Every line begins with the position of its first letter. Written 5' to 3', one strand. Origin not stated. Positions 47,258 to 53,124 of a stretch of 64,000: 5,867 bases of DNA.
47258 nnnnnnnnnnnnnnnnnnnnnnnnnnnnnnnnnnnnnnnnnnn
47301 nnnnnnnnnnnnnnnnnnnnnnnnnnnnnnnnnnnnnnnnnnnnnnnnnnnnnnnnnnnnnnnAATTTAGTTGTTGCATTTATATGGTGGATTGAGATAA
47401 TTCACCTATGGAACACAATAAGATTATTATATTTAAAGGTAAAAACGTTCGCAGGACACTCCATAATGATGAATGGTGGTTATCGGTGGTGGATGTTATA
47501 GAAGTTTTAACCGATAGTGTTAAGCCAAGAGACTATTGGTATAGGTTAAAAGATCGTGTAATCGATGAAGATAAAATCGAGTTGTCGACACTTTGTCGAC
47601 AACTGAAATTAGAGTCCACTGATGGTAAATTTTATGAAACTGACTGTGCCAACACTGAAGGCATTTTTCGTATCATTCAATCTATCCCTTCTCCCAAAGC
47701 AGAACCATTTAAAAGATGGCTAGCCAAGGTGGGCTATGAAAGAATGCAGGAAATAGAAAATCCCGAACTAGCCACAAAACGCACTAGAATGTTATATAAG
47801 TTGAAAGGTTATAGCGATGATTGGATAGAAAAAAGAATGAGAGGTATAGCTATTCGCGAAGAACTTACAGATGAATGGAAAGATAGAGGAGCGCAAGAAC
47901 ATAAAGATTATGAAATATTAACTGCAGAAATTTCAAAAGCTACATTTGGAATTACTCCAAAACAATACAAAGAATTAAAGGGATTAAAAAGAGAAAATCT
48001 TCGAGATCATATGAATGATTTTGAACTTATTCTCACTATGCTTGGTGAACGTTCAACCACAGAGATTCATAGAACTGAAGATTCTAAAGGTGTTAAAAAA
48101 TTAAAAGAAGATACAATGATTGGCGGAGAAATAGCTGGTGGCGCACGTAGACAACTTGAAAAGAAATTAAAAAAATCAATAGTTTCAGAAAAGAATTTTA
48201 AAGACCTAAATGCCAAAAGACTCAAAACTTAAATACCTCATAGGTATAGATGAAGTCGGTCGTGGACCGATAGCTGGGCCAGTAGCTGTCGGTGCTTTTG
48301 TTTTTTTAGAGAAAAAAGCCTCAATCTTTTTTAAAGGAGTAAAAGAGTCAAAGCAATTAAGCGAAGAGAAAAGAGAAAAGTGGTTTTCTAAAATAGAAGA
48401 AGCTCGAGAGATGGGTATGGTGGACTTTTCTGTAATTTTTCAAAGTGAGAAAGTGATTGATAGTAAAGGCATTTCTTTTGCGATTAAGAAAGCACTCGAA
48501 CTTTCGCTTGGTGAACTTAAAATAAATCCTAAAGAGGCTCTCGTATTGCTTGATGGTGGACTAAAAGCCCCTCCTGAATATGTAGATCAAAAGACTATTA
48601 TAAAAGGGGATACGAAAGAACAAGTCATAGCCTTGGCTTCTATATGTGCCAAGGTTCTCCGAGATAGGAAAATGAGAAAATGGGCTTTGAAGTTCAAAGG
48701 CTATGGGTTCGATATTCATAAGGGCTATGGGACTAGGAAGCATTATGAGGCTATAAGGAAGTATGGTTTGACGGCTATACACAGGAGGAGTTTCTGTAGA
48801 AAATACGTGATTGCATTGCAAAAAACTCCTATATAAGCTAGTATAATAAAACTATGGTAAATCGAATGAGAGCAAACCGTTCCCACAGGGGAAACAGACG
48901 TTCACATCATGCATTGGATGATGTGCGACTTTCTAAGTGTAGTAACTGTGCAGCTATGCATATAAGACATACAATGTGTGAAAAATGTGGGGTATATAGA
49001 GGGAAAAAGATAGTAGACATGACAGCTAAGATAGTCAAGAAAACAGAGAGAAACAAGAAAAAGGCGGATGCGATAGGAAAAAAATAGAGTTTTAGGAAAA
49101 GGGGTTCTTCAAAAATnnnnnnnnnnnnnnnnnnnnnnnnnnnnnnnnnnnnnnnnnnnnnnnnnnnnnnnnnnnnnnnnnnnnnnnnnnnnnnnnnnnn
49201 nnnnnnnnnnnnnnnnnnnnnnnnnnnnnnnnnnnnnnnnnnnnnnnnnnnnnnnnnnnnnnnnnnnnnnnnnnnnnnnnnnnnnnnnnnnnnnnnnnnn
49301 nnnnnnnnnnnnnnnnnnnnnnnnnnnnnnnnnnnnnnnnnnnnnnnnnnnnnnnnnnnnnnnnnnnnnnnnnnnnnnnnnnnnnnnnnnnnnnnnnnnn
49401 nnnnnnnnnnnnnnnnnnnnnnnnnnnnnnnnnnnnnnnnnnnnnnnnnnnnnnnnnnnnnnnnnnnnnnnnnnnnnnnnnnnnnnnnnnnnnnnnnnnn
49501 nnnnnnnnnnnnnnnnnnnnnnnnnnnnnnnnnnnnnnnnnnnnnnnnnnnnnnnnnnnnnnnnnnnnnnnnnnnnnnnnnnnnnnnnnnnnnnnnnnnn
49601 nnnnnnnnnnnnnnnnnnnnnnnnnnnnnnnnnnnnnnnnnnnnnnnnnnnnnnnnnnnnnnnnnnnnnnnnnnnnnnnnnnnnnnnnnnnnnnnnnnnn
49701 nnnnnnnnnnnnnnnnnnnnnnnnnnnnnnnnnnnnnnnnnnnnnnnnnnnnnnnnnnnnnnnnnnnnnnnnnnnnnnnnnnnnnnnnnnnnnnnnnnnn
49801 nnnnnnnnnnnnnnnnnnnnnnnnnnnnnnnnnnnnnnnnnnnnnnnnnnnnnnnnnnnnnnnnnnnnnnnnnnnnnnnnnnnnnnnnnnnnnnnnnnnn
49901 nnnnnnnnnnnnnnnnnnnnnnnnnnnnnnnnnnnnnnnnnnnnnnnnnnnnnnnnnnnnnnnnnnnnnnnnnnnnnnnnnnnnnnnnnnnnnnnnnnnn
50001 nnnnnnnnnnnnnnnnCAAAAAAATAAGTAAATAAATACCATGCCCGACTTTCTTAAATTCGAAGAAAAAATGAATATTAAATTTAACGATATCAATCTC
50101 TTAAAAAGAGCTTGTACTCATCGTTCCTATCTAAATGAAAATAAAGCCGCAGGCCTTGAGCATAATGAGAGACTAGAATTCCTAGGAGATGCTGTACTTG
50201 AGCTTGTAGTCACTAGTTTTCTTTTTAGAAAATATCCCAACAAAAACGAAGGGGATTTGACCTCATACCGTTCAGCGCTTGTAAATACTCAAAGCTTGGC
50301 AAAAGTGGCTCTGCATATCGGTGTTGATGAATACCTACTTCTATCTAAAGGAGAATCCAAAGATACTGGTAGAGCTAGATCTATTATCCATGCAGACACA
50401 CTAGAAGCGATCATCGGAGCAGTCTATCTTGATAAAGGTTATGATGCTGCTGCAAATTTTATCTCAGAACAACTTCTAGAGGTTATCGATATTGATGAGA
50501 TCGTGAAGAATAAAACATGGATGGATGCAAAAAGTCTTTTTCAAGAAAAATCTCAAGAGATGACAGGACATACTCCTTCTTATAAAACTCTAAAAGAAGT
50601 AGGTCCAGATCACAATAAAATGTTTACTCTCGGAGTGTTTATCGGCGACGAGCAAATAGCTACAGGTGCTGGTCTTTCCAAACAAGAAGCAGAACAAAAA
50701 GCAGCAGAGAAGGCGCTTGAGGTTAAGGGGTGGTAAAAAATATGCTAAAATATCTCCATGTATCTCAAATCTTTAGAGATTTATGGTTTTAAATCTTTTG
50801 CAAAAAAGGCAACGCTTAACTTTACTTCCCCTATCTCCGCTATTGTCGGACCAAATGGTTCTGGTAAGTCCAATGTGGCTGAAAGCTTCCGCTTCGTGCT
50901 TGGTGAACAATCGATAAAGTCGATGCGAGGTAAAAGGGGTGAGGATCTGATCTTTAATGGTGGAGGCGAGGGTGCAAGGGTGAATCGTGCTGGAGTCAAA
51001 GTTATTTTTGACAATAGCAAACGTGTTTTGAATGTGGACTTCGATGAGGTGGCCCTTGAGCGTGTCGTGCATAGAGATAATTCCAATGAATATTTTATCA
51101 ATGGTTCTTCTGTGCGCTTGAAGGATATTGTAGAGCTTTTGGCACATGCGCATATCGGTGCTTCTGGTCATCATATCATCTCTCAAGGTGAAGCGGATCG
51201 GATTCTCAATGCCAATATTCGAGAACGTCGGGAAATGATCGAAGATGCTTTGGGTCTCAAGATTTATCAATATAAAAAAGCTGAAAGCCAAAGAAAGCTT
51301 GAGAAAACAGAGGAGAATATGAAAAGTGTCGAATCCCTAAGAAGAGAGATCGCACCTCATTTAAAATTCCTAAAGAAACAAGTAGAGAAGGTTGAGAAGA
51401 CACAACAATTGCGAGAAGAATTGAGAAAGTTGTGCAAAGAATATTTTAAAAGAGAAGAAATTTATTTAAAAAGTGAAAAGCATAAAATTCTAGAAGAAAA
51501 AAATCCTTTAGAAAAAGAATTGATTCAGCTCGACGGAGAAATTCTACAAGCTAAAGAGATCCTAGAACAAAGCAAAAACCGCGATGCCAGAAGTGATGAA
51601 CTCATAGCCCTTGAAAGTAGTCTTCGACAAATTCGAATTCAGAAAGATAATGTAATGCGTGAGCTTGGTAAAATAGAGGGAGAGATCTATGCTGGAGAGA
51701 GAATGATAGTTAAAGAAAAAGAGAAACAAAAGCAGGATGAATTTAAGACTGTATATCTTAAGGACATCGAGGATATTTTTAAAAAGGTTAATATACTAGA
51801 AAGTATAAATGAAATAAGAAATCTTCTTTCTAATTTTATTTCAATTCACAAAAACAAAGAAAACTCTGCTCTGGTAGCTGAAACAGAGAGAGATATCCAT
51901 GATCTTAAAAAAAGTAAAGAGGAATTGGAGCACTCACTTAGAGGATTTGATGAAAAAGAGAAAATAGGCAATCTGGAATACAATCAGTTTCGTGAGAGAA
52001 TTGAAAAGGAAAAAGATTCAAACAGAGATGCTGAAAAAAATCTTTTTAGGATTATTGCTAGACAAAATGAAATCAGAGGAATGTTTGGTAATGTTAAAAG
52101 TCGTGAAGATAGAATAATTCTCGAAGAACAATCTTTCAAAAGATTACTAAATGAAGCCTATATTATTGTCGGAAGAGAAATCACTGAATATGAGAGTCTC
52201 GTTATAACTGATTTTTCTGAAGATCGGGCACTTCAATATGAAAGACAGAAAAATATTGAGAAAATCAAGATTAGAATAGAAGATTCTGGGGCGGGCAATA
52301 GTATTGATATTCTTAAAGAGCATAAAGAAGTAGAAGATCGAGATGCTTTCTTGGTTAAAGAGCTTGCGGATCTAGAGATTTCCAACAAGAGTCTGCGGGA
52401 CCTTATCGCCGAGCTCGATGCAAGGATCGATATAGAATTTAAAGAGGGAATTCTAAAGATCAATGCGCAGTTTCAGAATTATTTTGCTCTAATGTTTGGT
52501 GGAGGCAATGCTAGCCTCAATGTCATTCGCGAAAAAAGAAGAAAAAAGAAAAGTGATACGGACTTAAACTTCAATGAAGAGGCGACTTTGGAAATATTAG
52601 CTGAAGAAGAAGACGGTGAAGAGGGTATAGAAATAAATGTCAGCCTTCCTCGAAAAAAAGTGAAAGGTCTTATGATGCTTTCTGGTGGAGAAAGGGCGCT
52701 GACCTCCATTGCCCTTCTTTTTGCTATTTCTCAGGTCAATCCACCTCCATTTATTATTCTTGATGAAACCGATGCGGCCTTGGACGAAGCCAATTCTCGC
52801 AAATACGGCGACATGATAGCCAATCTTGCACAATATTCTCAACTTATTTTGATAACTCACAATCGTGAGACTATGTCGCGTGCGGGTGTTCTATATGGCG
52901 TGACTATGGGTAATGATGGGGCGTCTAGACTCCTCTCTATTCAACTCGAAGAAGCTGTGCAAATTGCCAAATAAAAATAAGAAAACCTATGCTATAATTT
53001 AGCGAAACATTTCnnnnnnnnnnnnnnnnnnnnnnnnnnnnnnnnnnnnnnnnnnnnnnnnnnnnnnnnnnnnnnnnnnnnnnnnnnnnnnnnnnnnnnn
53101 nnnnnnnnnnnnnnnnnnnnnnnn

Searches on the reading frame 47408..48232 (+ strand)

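Call 19: search_protein_families(library=pfam, proteins=[window:47408-48232:+], max_evalue=0.001)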
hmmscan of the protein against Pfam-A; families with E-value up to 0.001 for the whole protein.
window:47408-48232:+ (274 aa): 1 family
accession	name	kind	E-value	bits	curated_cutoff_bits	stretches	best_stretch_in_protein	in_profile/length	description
PF02498.22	Bro-N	-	1.6e-13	51.5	25.6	1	14-107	2-92/96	BRO family, N-terminal domain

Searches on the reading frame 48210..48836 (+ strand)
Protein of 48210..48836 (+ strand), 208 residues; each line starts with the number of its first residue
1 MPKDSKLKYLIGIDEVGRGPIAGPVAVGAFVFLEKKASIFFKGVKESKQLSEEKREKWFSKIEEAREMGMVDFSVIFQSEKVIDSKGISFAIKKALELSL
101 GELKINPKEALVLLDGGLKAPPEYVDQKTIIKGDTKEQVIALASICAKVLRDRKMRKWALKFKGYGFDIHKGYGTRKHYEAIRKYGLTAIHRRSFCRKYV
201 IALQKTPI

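Call 19: search_protein_families(library=pfam, proteins=[window:48210-48836:+], max_evalue=0.001)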
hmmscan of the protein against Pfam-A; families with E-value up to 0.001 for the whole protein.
window:48210-48836:+ (208 aa): 1 family
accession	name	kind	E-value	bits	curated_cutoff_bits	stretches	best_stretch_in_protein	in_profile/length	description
PF01351.25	RNase_HII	-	1.2e-36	126.9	25.8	1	11-197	1-198/199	Ribonuclease HII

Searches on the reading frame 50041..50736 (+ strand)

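Call 19: search_protein_families(library=pfam, proteins=[window:50041-50736:+], max_evalue=0.001)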
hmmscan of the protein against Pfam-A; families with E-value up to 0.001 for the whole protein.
window:50041-50736:+ (231 aa): 5 families
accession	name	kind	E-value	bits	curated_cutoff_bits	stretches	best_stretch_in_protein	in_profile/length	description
PF14622.11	Ribonucleas_3_3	-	7e-41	139.8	35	1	17-147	1-126/128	Ribonuclease-III-like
PF00636.31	Ribonuclease_3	-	2.9e-27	95.8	27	1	43-133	1-102/102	Ribonuclease III domain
PF00035.32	dsrm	-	5e-16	59.5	23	1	163-228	1-65/66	Double-stranded RNA binding motif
PF22935.1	RM44_endonuclase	-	7.3e-10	39.5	27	1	7-127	9-138/139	Large ribosomal subunit protein mL44, endonuclease domain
PF24995.1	DSRM_2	-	0.00014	22.7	27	1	194-228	41-76/79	dsRNA binding domain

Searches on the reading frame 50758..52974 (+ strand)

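Call 19: search_protein_families(library=pfam, proteins=[window:50758-52974:+], max_evalue=0.001)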
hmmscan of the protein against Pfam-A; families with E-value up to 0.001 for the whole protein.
window:50758-52974:+ (738 aa): 5 families
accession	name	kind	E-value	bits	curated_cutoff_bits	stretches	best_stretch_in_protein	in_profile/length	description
PF02463.25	SMC_N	-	6.7e-64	215.8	40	1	2-723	1-219/220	RecF/RecN/SMC N terminal domain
PF13476.12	AAA_23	-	3.7e-11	44.5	27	1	5-254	1-192/201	AAA domain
PF13175.12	AAA_15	-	1.7e-09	38.2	32.1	1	1-360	1-278/374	AAA ATPase domain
PF13304.12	AAA_21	-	8.4e-08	33.1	27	1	26-54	1-36/304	AAA domain, putative AbiEii toxin, Type IV TA system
PF00005.33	ABC_tran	-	0.00051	21.1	25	0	26-129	13-93/137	ABC transporter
